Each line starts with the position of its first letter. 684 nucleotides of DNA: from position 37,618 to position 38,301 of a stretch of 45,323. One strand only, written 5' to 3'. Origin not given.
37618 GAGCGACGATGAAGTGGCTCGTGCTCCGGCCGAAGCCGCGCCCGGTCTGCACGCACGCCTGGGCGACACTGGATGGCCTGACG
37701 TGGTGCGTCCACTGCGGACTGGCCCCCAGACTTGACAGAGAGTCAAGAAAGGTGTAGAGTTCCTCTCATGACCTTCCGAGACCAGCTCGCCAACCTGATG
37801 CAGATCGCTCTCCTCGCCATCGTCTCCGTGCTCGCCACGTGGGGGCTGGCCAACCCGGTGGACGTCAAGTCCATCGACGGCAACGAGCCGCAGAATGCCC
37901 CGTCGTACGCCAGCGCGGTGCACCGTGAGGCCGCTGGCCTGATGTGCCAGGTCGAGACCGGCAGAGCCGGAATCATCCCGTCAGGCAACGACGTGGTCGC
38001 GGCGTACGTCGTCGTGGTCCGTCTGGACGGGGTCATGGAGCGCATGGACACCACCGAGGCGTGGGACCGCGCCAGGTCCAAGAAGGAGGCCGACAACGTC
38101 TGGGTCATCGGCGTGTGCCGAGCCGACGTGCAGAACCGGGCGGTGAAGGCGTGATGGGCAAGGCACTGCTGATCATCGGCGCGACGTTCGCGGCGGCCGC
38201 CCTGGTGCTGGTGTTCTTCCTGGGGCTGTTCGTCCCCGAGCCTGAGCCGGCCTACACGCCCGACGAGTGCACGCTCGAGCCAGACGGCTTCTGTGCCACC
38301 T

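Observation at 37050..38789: Reverse-oriented, self-promoted 7-gene cassette of small membrane and zinc-ribbon proteins splits the protease | major-capsid junction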

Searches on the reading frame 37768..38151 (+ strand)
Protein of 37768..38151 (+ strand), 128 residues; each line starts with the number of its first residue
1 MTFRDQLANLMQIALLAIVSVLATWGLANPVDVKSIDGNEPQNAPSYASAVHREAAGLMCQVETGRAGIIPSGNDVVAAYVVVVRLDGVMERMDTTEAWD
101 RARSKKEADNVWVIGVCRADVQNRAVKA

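Call 16: search_protein_families(library=pfam, max_evalue=1, proteins=[window:37768-38151:+])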
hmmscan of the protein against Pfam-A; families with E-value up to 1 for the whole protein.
window:37768-38151:+ (128 aa): 2 families
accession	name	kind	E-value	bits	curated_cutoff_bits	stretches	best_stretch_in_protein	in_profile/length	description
PF19764.4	DUF6251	-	0.031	14.5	26.5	1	11-46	85-118/126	Family of unknown function (DUF6251)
PF14015.11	DUF4231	-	0.14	13.1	24.7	0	8-107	20-79/103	Protein of unknown function (DUF4231)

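Call 17: search_protein_families(library=phrogs, max_evalue=1, proteins=[window:37768-38151:+])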
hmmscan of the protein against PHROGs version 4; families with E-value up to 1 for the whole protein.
window:37768-38151:+ (128 aa): 0 families

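Call 45: find_homologous_proteins(query=window:37768-38151:+, max_evalue=0.01)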
Query window:37768-38151:+ (128 aa): 8 proteins with E <= 0.01 among 9 candidates.
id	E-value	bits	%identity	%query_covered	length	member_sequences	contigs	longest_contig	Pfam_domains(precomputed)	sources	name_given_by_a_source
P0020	7.8e-57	208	76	95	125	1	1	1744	-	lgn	-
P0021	2.0e-54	200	72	99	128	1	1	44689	-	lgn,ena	-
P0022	4.1e-52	193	70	98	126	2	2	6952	-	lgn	-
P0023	2.5e-44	168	64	95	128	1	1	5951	-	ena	-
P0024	7.4e-35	137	63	78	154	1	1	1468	-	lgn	-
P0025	1.3e-29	120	64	70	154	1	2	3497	-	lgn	-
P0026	5.5e-28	115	65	65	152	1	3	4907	-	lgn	-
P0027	2.3e-20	91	51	73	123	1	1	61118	-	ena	-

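Call 46: search_protein_families(library=padloc, max_evalue=1, proteins=[window:37768-38151:+])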
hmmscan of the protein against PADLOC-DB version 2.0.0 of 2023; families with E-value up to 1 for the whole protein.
window:37768-38151:+ (128 aa): 0 families

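Call 47: search_protein_families(library=ncbifam, max_evalue=1, proteins=[window:37768-38151:+])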
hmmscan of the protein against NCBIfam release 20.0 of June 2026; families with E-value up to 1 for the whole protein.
window:37768-38151:+ (128 aa): 0 families

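Call 50: find_encoding_contigs(protein=P0021, flank=5000, max_places=1)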
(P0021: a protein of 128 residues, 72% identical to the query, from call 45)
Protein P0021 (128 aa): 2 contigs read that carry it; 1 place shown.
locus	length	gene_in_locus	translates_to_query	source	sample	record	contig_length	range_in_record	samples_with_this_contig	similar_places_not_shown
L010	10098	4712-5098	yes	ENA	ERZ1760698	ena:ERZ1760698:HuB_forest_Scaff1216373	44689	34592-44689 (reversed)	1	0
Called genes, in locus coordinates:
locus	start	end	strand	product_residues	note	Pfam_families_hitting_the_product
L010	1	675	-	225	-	?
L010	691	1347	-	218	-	PF27674:DUF8361 (weak)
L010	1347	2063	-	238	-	-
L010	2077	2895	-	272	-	-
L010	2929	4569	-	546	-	-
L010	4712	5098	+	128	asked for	-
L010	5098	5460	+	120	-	PF24623:Phage_zn_bind_8 (weak)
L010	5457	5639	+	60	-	-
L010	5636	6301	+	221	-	-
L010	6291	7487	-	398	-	-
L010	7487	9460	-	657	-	-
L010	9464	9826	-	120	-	-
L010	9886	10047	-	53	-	-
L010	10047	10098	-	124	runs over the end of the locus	PF24623:Phage_zn_bind_8 (weak)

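Call 51: find_encoding_contigs(protein=P0027, flank=5000, max_places=1)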
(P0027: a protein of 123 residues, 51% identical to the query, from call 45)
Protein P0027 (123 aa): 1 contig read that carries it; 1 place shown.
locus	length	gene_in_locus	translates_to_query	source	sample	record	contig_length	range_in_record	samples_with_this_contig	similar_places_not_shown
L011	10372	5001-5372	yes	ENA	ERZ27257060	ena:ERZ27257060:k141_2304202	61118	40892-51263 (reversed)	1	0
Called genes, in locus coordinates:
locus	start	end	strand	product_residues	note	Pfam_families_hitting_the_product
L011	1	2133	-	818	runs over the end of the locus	PF09250:Prim-Pol, PF08706:D5_N, PF19263:DUF5906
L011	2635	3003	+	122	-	-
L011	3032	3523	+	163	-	-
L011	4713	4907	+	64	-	-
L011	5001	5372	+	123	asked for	-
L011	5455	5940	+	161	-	-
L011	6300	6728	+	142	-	-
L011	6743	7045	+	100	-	-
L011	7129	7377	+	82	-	-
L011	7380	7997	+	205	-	PF23802:DUF7178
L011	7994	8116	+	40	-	-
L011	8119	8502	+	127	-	-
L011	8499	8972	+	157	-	-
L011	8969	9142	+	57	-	-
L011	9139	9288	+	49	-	-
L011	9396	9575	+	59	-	-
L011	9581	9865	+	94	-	-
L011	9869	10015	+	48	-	-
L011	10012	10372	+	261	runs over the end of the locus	-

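Call 67: predict_structure(alignment_id=A3)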
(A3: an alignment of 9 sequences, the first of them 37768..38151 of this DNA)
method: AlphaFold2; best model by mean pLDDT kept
length: 128 residues; sequences in the alignment: 9
mean_pLDDT: 65.2   pTM: 0.57
mean pLDDT of the five models: 65.2, 62.9, 62.6, 59.5, 52.8
residues with pLDDT >= 90: 4; 70-90: 63; 50-70: 18; < 50: 43
segments of 3 or more residues with pLDDT < 50: 6-43, 126-128
pLDDT, mean of each block of 10 residues (from residue 1): 48 40 32 37 61 86 88 76 83 83 70 85 57
secondary structure, 60 per line:
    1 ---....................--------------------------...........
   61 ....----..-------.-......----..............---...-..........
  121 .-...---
elements in order: H4-23 H50-64 E80-85 E90-94 H95-103 E111-117

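Call 70: fold_search(model_id=the predicted structure, library=pdb)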
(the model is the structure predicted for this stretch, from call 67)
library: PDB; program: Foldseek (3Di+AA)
matches with E <= 10: 294; with E <= 0.001: 0
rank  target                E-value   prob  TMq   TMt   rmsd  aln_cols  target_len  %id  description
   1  5owv_C                4.5e-01  0.06  0.20  0.06  17.5       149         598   15  An oligomerised bacterial dynamin pair provides a mechanism for the long-range sensing and tethering of membranes (released 2018-09-05)
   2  4usx_C                1.1e+00  0.06  0.18  0.12  13.7        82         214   18  The Structure of the C-terminal YadA-like domain of BPSL2063 from Burkholderia pseudomallei (released 2015-07-22)
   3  1yn5_A                1.2e+00  0.03  0.14  0.17  11.7        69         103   12  Crystal Structures of EAP Domains from Staphylococcus aureus Reveal an Unexpected Homology to Bacterial Superantigens (released 2005-03-01)
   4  4usx_A                1.4e+00  0.05  0.18  0.12  13.6        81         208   18  The Structure of the C-terminal YadA-like domain of BPSL2063 from Burkholderia pseudomallei (released 2015-07-22)
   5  4usx_B                1.4e+00  0.04  0.18  0.12  13.7        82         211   18  The Structure of the C-terminal YadA-like domain of BPSL2063 from Burkholderia pseudomallei (released 2015-07-22)
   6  4zys_A                1.4e+00  0.02  0.13  0.10  11.9        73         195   12  Crystal structure of an exotoxin 6 (SAV0422) from Staphylococcus aureus subsp. aureus Mu50 at 2.25 A resolution (released 2015-08-05)
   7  5wmm_B                1.5e+00  0.14  0.19  0.35   6.1        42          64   12  Crystal structure of an adenylation domain interrupted by a methylation domain (AMA4) from nonribosomal peptide synthe (released 2018-03-14)
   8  2h64_A                1.6e+00  0.04  0.13  0.16  16.1        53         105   17  Crystal structure of a ternary ligand-receptor complex of BMP-2 (released 2007-04-10)
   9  5wdz_MODEL_1_A        1.8e+00  0.06  0.19  0.29   4.8        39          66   26  Structure of monomeric Interleukin-8 (1-66) (released 2017-11-29)
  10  3gqb_B                1.8e+00  0.04  0.16  0.05   9.7        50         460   18  Crystal Structure of the A3B3 complex from V-ATPase (released 2009-11-24)
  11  1es7_A                1.8e+00  0.03  0.13  0.16  15.9        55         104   16  COMPLEX BETWEEN BMP-2 AND TWO BMP RECEPTOR IA ECTODOMAINS (released 2000-10-07)
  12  4uhy_B                1.8e+00  0.03  0.13  0.16  15.0        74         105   11  Crystal structure of the human RGMA-BMP2 complex (released 2015-05-06)
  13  8gic_D                2.0e+00  0.07  0.14  0.27   5.1        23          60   13  A1 Tei + Hpg: Adenylation domain 1 core construct from teicoplanin biosynthesis; 4-hydroxyphenylglycine bound (released 2023-12-06)
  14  8gjp_D                2.0e+00  0.07  0.14  0.25   5.0        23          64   13  A1 Int graft: Adenylation domain 1 core construct from teicoplanin biosynthesis, intermediate selection pocket graft (released 2023-12-06)
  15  7u5o_B                2.0e+00  0.03  0.13  0.15  19.4        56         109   12  CRYSTAL STRUCTURE OF THE BONE MORPHOGENETIC PROTEIN RECEPTOR TYPE 2 LIGAND BINDING DOMAIN IN COMPLEX WITH ACTIVIN-B (released 2022-06-22)
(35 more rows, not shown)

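Call 71: fold_search(model_id=the predicted structure, library=viral)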
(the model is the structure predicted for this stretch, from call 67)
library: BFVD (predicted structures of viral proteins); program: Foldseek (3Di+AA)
matches with E <= 10: 654; with E <= 0.001: 0
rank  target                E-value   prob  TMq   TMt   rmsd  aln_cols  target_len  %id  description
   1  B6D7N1                1.0e-01  0.12  0.21  0.12  14.8       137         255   14  (no name in the UniProt tables at hand)
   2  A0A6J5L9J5            3.2e-01  0.21  0.24  0.24  17.7       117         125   13  Uncharacterized protein [uncultured Caudovirales phage]
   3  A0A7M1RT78            3.2e-01  0.08  0.22  0.13  15.9       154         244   13  GIY-YIG domain-containing protein [uncultured phage cr109_1]
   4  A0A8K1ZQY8            3.9e-01  0.06  0.15  0.03  17.8       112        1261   13  (no name in the UniProt tables at hand)
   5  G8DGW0                4.5e-01  0.09  0.22  0.24  14.7       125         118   12  (no name in the UniProt tables at hand)
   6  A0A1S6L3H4            4.5e-01  0.06  0.19  0.11  13.3        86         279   15  Uncharacterized protein [Erwinia phage vB_EamM_Yoloswag]
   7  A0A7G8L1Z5            5.1e-01  0.13  0.19  0.16   9.4        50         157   10  Uncharacterized protein [Escherichia phage Mt1B1_P17]
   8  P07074                5.5e-01  0.07  0.20  0.13  16.3       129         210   13  Probable mobile endonuclease C [Enterobacteria phage T4]
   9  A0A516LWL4            5.9e-01  0.14  0.21  0.33   5.4        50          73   22  (no name in the UniProt tables at hand)
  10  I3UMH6                5.9e-01  0.07  0.19  0.21  13.8       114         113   13  Uncharacterized protein [Colwellia phage 9A]
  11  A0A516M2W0            6.3e-01  0.12  0.26  0.09   7.4        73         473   16  (no name in the UniProt tables at hand)
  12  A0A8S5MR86            6.3e-01  0.08  0.23  0.21  16.6        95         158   14  Uncharacterized protein [Myoviridae sp. ctfrL10]
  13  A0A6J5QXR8            6.7e-01  0.11  0.21  0.27   4.7        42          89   19  Uncharacterized protein [uncultured Caudovirales phage]
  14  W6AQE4                6.7e-01  0.03  0.13  0.07  13.9        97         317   13  Polyprotein (Fragment) [Cassava Torrado-like virus]
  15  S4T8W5                7.2e-01  0.06  0.16  0.22  10.6        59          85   14  Uncharacterized protein [Staphylococcus phage vB_SauM_Remus]
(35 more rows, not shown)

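Call 83: search_protein_families(library=pfam, max_evalue=10, proteins=[L010:5098-5457:+])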
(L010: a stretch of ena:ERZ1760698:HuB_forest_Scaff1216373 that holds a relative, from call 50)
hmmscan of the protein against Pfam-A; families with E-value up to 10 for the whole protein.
L010:5098-5457:+ (120 aa): 2 families
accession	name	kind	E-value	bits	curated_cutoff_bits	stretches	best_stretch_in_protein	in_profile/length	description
PF24623.2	Phage_zn_bind_8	-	6.7e-07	29.4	24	1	9-56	6-50/57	Putative DNA-binding phage zinc finger domain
PF14446.12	Prok-RING_1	-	0.022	15.1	29.1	1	15-34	21-40/54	Prokaryotic RING finger family 1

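Call 94: search_solved_structures(query=A3, max_evalue=10)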
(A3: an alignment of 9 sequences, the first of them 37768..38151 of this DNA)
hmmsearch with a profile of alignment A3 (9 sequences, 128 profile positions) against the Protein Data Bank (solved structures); distinct sequences matched with E-value up to 10: 2.
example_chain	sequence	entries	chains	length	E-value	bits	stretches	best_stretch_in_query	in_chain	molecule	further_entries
4pi8_A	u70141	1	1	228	0.13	15.5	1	46-104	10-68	Autolysin E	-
4pi7_A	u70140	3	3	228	0.13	15.5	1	46-104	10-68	Autolysin E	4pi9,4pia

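Call 105: find_encoding_contigs(protein=P0022, flank=4000, max_places=2)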
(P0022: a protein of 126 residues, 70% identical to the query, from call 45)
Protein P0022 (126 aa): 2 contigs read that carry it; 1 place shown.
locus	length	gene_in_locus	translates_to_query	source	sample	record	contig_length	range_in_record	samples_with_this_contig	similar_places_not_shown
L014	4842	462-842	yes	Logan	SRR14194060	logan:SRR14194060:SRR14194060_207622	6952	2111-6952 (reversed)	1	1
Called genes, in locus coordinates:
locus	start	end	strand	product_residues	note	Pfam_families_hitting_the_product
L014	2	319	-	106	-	?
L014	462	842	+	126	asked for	-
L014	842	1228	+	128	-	PF24623:Phage_zn_bind_8 (weak)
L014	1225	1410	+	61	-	-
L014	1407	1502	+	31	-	-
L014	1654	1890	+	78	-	-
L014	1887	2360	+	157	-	-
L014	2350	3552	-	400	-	-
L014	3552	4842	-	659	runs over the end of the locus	-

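Call 107: search_dna_similar(query=window:37768-38151:+, collection=phages, mode=protein, max_evalue=0.001, max_rows=10)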
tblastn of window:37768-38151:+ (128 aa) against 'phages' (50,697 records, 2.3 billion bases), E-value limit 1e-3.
No match.
